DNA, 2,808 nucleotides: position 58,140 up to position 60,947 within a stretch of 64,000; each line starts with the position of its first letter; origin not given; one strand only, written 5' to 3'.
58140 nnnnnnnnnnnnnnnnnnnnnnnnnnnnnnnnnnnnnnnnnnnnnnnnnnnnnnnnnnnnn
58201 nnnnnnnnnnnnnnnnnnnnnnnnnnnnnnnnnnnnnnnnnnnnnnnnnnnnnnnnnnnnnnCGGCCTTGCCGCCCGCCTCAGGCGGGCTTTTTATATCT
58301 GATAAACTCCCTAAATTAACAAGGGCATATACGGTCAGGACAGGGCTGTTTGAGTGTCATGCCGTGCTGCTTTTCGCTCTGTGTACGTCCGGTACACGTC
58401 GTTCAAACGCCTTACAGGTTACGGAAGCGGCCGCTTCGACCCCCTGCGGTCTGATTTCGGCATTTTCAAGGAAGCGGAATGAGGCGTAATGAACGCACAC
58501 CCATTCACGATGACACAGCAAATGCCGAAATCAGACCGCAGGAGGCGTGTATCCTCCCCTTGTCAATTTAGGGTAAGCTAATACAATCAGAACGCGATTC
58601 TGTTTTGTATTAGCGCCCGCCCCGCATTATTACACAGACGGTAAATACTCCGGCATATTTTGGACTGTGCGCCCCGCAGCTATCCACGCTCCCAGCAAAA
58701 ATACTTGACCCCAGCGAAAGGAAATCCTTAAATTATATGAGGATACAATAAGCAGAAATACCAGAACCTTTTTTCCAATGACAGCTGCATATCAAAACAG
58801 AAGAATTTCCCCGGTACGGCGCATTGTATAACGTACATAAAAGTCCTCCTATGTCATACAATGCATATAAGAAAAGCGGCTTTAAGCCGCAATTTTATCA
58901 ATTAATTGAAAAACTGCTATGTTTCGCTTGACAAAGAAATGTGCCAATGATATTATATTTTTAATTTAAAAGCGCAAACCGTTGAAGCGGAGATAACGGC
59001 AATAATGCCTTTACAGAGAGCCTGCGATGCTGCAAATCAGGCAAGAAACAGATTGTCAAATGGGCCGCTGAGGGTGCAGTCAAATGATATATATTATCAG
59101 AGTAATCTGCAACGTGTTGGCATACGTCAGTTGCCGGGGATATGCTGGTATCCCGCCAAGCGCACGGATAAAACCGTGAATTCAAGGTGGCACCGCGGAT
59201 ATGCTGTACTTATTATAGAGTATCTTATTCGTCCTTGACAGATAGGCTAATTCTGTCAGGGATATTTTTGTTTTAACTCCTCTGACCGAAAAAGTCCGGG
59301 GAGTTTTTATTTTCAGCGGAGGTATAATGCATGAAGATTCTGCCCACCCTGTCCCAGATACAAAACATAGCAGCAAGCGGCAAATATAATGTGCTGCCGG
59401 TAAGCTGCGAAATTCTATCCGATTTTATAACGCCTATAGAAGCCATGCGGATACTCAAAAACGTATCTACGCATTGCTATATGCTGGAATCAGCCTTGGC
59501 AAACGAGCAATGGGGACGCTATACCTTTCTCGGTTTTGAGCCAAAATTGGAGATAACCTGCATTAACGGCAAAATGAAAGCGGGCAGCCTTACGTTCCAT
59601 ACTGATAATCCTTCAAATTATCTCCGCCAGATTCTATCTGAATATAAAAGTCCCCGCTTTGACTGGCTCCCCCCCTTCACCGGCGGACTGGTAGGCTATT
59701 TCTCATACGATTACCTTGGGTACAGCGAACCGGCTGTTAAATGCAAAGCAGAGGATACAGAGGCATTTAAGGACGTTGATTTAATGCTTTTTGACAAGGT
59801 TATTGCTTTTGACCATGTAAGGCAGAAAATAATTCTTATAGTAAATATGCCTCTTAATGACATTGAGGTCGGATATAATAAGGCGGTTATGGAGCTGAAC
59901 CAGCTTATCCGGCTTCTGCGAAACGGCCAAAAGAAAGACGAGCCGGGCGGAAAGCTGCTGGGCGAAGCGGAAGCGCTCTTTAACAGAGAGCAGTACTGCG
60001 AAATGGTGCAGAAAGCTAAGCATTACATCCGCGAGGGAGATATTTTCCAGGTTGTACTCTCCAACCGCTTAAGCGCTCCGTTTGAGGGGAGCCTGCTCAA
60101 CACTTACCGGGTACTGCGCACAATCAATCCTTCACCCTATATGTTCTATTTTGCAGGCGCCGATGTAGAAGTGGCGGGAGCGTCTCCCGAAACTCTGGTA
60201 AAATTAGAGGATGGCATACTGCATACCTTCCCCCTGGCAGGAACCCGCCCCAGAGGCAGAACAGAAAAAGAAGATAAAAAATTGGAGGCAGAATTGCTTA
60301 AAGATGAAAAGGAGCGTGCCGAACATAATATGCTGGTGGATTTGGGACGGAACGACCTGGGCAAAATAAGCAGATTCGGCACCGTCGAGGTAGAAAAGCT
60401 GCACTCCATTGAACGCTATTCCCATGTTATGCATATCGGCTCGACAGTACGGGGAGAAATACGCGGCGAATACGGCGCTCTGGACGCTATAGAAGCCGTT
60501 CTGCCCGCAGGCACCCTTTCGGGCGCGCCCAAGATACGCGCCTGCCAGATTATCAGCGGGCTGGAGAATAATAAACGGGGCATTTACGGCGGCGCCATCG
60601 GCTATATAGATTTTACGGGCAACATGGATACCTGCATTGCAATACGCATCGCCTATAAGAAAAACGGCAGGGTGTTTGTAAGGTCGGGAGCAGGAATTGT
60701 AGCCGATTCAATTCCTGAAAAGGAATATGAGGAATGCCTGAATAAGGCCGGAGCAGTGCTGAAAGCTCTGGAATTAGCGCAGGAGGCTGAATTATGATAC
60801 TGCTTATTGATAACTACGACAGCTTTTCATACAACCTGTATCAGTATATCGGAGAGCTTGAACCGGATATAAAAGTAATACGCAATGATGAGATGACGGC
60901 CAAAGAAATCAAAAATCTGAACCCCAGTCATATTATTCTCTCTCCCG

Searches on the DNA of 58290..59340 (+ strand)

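Call 25: search_dna_similar(query=window:58290-58930:+, collection=phages, mode=distant, max_evalue=1)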
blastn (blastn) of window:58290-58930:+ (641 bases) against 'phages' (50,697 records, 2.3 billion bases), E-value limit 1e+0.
Records with a match: 12; places in all: 12; records where one place covers at least 80% of the query: 0.
Best place of each record, by identity: >=99% 1; 90-95% 10; 80-90% 1.
By first word of the organism name: Burkholderia 6; Streptococcus 3; Salmonella 2; Bacillus 1.
By host as written in the record: Burkholderia cenocepacia 4; Streptococcus pneumoniae 24B/2 2; - 2; Streptococcus mitis 1; Salmonella enterica 1; Bacillus subtilis 1; Salmonella enterica subsp. enterica serovar Pullorum 1.
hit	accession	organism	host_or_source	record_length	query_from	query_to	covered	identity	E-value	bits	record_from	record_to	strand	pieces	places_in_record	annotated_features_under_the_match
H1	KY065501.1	Streptococcus phage IPP65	Streptococcus pneumoniae 24B/2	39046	4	36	5%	91.4%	2e-1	44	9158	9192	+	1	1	adenine-specific methyltransferase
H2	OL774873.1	Streptococcus phage MissD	Streptococcus mitis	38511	4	36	5%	91.4%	2e-1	44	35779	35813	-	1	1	adenine specific DNA methyltransferase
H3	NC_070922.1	Streptococcus phage IPP65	Streptococcus pneumoniae 24B/2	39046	4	36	5%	91.4%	2e-1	44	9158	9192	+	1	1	methyltransferase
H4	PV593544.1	Salmonella phage PK6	Salmonella enterica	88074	440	471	5%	87.5%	7e-1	41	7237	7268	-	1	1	hypothetical protein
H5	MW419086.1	Bacillus phage 015DV002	Bacillus subtilis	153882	345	374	5%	90.0%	7e-1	42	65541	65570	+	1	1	135: holliday junction resolvase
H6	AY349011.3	Burkholderia phage Bcep22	-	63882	307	333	4%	92.6%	7e-1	41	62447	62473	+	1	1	none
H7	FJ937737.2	Burkholderia phage BcepIL02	Burkholderia cenocepacia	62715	307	333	4%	92.6%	7e-1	41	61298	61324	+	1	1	none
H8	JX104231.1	Burkholderia phage BcepMigl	Burkholderia cenocepacia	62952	307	333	4%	92.6%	7e-1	41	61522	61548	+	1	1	none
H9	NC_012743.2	Burkholderia phage BcepIL02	Burkholderia cenocepacia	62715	307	333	4%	92.6%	7e-1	41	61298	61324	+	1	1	none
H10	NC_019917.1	Burkholderia phage BcepMigl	Burkholderia cenocepacia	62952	307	333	4%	92.6%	7e-1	41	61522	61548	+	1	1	none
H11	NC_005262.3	Burkholderia phage Bcep22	-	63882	307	333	4%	92.6%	7e-1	41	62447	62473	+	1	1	none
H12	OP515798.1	Salmonella phage MBP4696116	Salmonella enterica subsp. enterica ...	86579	278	299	3%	100.0%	7e-1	41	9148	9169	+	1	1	none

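Call 26: search_dna_similar(query=window:58290-58930:+, collection=plasmids, mode=distant, max_evalue=1)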
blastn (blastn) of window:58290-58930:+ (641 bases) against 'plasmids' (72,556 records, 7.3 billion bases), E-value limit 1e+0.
No match.

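Call 76: search_rna_families(source=window, start=58560, end=59340, threshold=evalue, max_evalue=1)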
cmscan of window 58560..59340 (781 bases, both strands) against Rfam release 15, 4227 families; matches with E-value up to 1: 1.
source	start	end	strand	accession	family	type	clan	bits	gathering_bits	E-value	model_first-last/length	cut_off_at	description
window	58973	59239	+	RF00230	T-box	Cis-reg; leader;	-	77.2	93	7e-17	1-219/219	no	T-box leader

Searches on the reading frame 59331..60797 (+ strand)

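Call 14: search_protein_families(library=pfam, proteins=[window:59331-60797:+])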
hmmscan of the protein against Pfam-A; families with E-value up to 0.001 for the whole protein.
window:59331-60797:+ (488 aa): 2 families
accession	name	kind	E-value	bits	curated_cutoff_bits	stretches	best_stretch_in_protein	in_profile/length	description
PF00425.24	Chorismate_bind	-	9.3e-94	314.2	27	1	219-472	2-257/257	chorismate binding enzyme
PF04715.19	Anth_synt_I_N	-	1.6e-28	100.1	23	1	32-168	2-139/140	Anthranilate synthase component I, N terminal region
